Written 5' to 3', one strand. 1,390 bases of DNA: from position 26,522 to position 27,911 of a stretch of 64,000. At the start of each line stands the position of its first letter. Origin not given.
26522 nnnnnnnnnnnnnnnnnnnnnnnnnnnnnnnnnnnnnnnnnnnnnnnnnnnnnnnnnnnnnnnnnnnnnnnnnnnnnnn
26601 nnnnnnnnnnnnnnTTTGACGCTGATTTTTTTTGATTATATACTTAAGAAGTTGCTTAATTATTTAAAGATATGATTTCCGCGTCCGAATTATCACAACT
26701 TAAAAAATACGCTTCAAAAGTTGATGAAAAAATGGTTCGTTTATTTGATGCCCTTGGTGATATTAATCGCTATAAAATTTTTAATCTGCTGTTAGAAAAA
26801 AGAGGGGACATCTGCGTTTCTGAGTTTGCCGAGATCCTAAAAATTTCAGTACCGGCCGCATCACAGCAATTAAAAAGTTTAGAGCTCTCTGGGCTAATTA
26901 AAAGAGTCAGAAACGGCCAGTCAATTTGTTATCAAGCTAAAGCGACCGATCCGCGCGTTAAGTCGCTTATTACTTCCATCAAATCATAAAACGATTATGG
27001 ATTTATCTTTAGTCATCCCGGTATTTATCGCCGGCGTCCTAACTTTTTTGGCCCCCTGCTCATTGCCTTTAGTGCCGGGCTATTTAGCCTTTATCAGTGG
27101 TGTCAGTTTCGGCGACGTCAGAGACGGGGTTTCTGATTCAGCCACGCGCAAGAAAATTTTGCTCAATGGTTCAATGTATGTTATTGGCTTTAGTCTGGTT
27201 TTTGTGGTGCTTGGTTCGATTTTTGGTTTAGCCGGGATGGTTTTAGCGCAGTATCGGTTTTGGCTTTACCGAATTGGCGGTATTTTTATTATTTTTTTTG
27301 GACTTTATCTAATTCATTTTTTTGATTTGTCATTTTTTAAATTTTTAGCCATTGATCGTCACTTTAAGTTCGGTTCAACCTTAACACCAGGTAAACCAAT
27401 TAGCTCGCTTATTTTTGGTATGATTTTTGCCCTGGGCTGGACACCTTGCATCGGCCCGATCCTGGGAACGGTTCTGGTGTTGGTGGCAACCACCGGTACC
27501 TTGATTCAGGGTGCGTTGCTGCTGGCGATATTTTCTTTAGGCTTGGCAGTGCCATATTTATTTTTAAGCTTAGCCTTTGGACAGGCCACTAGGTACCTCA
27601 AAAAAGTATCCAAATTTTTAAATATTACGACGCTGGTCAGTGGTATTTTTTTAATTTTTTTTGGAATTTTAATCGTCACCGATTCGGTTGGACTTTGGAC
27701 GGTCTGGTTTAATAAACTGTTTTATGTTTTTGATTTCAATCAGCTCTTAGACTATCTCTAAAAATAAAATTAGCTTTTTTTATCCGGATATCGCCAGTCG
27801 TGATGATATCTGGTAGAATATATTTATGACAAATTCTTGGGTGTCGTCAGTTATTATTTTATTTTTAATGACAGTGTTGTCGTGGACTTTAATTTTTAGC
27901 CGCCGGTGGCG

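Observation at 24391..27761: Thiol-disulfide module wired to BlaI/BlaR1-like and ArsR regulators with shared promoter hexamers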

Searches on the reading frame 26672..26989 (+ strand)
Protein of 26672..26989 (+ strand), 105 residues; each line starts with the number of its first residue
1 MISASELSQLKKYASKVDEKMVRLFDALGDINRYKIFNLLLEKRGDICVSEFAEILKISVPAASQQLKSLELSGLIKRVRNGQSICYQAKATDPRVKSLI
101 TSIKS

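Call 3: search_protein_families(library=pfam, proteins=[window:26672-26989:+], max_evalue=0.01)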
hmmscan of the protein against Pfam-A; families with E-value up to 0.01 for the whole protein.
window:26672-26989:+ (105 aa): 10 families
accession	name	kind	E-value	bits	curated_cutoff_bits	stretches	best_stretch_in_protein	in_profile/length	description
PF01022.26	HTH_5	-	4.2e-09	36.6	22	1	32-77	3-46/47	Bacterial regulatory protein, arsR family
PF13412.12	HTH_24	-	2.9e-06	27.2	21.9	1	30-77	2-48/48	Winged helix-turn-helix DNA-binding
PF01047.28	MarR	-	3.7e-06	27.2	24.6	1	40-81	11-52/59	MarR family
PF12802.13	MarR_2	-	1.1e-05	26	27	1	41-82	14-56/61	MarR family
PF12840.13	HTH_20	-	5.7e-05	23.4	27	1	32-79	5-51/51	Helix-turn-helix domain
PF08279.18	HTH_11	-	0.00011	22.5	25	1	33-75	2-45/55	HTH domain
PF01978.25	TrmB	-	0.0012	19.1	25.6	1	35-90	12-65/68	Sugar-specific transcriptional regulator TrmB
PF08220.18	HTH_DeoR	-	0.0021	18.2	21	1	40-86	8-54/57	DeoR-like helix-turn-helix domain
PF01325.25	Fe_dep_repress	-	0.0065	17.1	26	0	41-77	17-53/60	Iron dependent repressor, N-terminal DNA binding domain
PF03374.19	ANT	-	0.0078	17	25.3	0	37-94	14-69/108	Phage antirepressor protein KilAC domain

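Call 4: search_protein_families(library=ncbifam, proteins=[window:26672-26989:+], max_evalue=0.01)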
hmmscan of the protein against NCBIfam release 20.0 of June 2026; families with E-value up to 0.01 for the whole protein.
window:26672-26989:+ (105 aa): 14 families
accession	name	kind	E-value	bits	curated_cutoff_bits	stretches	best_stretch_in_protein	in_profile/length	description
NF033788.1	HTH_metalloreg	subfamily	5.9e-19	67.6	55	1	22-95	2-72/77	metalloregulator ArsR/SmtB family transcription factor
NF033789.1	repress_SdpR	subfamily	1e-09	38.2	100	1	25-91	2-66/79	autorepressor SdpR family transcription factor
NF045707.1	Dbac_1936_reg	equivalog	5.8e-08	32.7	115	1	22-103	8-85/99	ArsR/SmtB-type metalloregulator TsoR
NF007528.0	PRK10141.1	subfamily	1.9e-07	30.9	97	1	21-90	6-74/117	metalloregulator ArsR/SmtB family transcription factor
NF041413.1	ArsR_Rv2640c_fam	equivalog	1.4e-06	28.7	155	1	25-91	36-103/118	Rv2640c family ArsR-like transcriptional regulator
TIGR01884.1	cas_HTH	subfamily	2.4e-05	23.8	60.2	1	23-80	134-190/202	CRISPR-associated CARF protein Csa3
NF040642.1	sulf_sens_BigR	equivalog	3.9e-05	23.6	155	1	24-99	13-84/95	sulfite-sensing transcriptional repressor BigR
NF010034.0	PRK13509.1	equivalog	5.1e-05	22.8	244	1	31-92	4-65/251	HTH-type transcriptional regulator UlaR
NF040939.2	trans_reg_lrs14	equivalog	0.00037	20.5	90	1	34-81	24-71/103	Lrs14 family HTH-type transcriptional regulator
NF053602.1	Phr_regulator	exception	0.00053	19.6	320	1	21-77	2-56/191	heat shock transcription regulator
NF047906.1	CdPbTransRegCmtR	equivalog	0.00057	19.8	150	1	19-89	9-77/104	Cd(II)/Pb(II)-sensing metalloregulatory transcriptional regulator CmtR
NF052532.1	TransRegPagRBaca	equivalog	0.0021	18.1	170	1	19-101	15-93/99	transcriptional repressor PagR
NF053606.1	Sta1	subfamily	0.0032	17.5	80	1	34-83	23-71/100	Sta1 family transcriptional regulator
NF010762.0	PRK14165.1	equivalog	0.0035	16.7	279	0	43-90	19-68/224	winged helix-turn-helix domain-containing protein/riboflavin kinase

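Call 73: search_solved_structures(query=window:26672-26986:+, max_evalue=0.001, show_alignments=3)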
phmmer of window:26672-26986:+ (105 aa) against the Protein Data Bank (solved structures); distinct sequences matched with E-value up to 0.001: 14.
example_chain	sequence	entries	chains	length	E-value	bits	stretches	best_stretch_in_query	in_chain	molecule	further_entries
1r1t_A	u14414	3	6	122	4.7e-08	36.5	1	6-90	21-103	Transcriptional repressor smtB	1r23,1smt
1r22_A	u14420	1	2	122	1.3e-06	31.9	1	6-90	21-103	Transcriptional repressor smtB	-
2kjb_A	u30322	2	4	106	1.4e-06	31.7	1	17-89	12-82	CzrA protein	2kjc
6cdb_A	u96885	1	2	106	1.4e-06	31.7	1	17-89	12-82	ArsR family transcriptional regulator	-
1r1u_A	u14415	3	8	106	1.5e-06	31.7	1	17-89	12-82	repressor protein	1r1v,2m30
4ggg_A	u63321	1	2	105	1.5e-06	31.7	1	17-89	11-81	Repressor protein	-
6cda_A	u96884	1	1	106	7.3e-06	29.5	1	17-89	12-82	ArsR family transcriptional regulator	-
6j0e_A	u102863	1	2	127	0.00013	25.5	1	16-90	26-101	Arsenic responsive repressor ArsR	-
9t6t_A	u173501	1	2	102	0.00042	23.9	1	20-90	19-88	Lmo1102 protein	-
9t6r_A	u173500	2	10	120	0.00055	23.5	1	20-90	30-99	Lmo1102 protein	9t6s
4k2e_A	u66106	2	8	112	0.00056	23.4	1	16-99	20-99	Transcriptional activator HlyU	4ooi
1u2w_A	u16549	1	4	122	0.00066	23.2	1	22-88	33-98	Cadmium efflux system accessory protein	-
3f72_A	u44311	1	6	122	0.00078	23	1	22-88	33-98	Cadmium efflux system accessory protein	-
2oqg_A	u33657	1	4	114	0.00084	22.9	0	21-92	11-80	Possible transcriptional regulator, ArsR family protein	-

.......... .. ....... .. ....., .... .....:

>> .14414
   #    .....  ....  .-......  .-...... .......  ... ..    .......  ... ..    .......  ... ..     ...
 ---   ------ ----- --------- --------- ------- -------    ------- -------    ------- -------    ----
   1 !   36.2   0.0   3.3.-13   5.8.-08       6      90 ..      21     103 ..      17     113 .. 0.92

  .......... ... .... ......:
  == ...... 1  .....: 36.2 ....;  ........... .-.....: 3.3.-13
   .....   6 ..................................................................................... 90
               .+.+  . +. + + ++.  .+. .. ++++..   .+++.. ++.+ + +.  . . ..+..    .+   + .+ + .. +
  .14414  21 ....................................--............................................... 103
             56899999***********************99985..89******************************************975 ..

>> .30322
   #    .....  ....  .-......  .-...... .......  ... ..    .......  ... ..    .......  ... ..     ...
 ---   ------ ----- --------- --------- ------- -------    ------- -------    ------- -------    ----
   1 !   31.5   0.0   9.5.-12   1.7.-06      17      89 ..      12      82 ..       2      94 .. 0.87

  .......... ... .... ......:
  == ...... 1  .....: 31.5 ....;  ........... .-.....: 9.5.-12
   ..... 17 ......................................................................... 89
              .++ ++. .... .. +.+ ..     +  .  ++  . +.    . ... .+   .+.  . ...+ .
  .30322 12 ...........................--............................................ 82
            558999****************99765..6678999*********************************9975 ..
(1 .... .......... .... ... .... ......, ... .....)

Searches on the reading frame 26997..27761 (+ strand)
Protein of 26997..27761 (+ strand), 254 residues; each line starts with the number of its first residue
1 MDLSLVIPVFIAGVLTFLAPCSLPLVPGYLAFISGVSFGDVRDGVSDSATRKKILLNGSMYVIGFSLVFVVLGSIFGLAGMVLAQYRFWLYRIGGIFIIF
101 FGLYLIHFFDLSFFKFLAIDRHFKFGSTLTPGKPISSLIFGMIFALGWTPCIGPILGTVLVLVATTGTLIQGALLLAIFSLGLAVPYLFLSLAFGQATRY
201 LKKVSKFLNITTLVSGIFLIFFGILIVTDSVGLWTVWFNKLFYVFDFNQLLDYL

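Call 3: search_protein_families(library=pfam, proteins=[window:26997-27761:+], max_evalue=0.01)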
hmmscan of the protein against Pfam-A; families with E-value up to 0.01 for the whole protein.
window:26997-27761:+ (254 aa): 2 families
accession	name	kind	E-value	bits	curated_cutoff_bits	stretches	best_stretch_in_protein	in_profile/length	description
PF02683.22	DsbD_TM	-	1.1e-19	71.1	27.1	1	6-227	5-215/219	Cytochrome C biogenesis protein transmembrane domain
PF13386.12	DsbD_2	-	7.9e-11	42.7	24.9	1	56-224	33-198/199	Cytochrome C biogenesis protein transmembrane region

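Call 4: search_protein_families(library=ncbifam, proteins=[window:26997-27761:+], max_evalue=0.01)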
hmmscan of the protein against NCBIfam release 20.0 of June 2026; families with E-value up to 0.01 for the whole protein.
window:26997-27761:+ (254 aa): 3 families
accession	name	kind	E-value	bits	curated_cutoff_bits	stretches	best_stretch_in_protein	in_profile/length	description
NF001419.0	PRK00293.1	subfamily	7.4e-13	47.9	330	1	8-231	174-386/574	protein-disulfide reductase DsbD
NF040495.1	tranport_ArsG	equivalog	6.1e-12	45.4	200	1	7-228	8-222/225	aromatic aminobenezylarsenical efflux permease ArsG family transporter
NF045694.1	seleno_TsoB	exception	1.1e-11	43.5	805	1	6-205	185-370/572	rhodanese/DsbD fusion-like selenoprotein TsoB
